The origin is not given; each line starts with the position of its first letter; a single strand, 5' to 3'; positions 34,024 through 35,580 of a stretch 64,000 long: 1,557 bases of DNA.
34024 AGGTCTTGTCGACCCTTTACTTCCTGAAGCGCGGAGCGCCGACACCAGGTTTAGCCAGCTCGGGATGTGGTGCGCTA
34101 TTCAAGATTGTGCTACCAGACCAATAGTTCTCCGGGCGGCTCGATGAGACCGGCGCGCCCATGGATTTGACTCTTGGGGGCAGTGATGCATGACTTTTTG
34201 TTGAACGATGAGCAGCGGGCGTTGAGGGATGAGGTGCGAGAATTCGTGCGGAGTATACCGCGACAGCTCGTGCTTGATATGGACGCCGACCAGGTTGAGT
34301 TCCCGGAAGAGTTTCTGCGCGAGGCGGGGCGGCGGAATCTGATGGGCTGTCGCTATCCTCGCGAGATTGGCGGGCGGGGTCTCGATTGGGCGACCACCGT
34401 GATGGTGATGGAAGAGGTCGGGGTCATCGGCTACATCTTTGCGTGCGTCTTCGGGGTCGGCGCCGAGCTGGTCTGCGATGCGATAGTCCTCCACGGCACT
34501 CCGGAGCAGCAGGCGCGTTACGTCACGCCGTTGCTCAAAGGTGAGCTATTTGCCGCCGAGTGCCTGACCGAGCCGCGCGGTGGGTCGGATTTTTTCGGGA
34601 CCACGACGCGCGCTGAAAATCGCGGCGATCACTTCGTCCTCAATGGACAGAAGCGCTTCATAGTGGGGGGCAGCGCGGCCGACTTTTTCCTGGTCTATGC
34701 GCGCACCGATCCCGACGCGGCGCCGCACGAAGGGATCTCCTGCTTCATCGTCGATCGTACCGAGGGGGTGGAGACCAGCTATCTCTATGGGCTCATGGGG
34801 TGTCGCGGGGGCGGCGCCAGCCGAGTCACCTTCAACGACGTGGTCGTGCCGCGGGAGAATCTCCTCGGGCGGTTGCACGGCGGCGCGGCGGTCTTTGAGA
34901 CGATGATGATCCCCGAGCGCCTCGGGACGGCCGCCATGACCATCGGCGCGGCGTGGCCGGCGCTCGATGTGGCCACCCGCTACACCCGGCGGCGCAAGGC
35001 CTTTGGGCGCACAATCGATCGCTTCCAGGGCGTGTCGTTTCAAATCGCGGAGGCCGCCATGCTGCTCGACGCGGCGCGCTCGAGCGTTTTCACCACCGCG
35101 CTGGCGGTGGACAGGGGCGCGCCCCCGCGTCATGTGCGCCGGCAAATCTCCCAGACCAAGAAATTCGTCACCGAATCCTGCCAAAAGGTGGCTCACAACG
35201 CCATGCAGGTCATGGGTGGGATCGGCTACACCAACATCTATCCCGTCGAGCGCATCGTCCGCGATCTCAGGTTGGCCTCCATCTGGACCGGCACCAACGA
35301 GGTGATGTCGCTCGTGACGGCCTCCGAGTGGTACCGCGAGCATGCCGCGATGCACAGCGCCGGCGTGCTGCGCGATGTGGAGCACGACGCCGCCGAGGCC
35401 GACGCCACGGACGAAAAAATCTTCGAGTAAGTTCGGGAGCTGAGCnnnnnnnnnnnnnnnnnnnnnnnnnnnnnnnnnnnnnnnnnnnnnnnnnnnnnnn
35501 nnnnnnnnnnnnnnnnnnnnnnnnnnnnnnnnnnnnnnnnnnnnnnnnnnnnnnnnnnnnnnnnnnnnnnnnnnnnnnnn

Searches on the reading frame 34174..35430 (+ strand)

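Call 69: search_protein_families(library=pfam, proteins=[window:34174-35430:+], max_evalue=0.0001)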
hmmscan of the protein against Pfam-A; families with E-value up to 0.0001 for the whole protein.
window:34174-35430:+ (418 aa): 5 families
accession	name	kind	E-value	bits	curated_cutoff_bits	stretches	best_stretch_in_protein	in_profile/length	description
PF00441.29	Acyl-CoA_dh_1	-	2.2e-35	122.5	22.4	1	236-382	2-145/150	Acyl-CoA dehydrogenase, C-terminal domain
PF02771.21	Acyl-CoA_dh_N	-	4.9e-27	95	22.9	1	11-124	1-113/113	Acyl-CoA dehydrogenase, N-terminal domain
PF02770.24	Acyl-CoA_dh_M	-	1.4e-20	73.7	33.3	1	129-223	2-97/97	Acyl-CoA dehydrogenase, middle domain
PF08028.16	Acyl-CoA_dh_2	-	1.1e-19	71.4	22.7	1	251-375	2-133/134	Acyl-CoA dehydrogenase, C-terminal domain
PF22924.1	ACOX_C_alpha1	-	9.1e-07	29.3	27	1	321-383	103-165/169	Acyl-CoA oxidase, C-alpha1 domain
